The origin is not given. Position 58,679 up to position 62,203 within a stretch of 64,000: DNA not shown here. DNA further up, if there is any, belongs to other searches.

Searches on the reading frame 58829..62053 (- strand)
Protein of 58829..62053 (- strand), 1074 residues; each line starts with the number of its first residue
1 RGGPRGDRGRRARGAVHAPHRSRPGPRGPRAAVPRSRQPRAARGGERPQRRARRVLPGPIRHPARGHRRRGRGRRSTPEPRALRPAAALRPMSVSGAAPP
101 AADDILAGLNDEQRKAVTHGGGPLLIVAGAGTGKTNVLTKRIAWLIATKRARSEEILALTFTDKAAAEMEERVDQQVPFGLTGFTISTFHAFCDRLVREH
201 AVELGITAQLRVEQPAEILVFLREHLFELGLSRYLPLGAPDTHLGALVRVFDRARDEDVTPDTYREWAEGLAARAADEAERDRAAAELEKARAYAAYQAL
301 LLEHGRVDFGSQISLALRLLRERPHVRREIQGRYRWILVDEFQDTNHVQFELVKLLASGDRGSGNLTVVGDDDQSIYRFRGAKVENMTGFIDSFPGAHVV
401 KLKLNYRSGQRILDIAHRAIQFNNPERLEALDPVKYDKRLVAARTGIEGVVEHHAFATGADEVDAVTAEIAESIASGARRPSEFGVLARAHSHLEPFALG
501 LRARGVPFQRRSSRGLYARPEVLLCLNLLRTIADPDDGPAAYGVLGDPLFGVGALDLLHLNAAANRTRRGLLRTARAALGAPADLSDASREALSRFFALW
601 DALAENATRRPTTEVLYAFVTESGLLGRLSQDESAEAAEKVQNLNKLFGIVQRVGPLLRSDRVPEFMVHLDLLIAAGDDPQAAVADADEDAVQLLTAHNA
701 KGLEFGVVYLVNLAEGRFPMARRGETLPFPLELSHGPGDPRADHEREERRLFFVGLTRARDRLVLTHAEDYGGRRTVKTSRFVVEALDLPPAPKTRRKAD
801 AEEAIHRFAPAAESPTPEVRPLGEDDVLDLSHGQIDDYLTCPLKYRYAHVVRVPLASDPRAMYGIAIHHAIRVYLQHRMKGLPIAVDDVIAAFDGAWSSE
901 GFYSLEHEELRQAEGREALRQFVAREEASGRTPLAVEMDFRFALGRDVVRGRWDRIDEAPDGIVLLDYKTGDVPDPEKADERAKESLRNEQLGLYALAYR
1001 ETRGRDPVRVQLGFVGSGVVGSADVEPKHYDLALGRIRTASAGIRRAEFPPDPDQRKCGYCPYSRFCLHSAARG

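Call 73: search_protein_families(library=pfam, proteins=[window:58829-62053:-], max_evalue=0.0001)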
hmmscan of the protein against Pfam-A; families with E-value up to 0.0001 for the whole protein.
window:58829-62053:- (1074 aa): 6 families
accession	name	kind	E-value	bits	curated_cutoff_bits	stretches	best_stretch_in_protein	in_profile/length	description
PF00580.27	UvrD-helicase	-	1.3e-70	238.6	23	1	109-395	1-271/271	UvrD/REP helicase N-terminal domain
PF12705.13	PDDEXK_1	-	9.5e-35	121.1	22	1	830-1067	2-246/247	PD-(D/E)XK nuclease superfamily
PF13361.12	UvrD_C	-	9.8e-32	111.2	25.6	1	400-768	1-348/350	UvrD-like helicase C-terminal domain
PF13245.12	AAA_19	-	3.8e-24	85.8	25.1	1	113-380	1-134/134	AAA domain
PF13538.12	UvrD_C_2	-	8.7e-09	35.6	27.4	0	743-765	29-51/52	UvrD-like helicase C-terminal domain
PF13604.12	AAA_30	-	1.2e-06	28.8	27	0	109-174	2-67/191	AAA domain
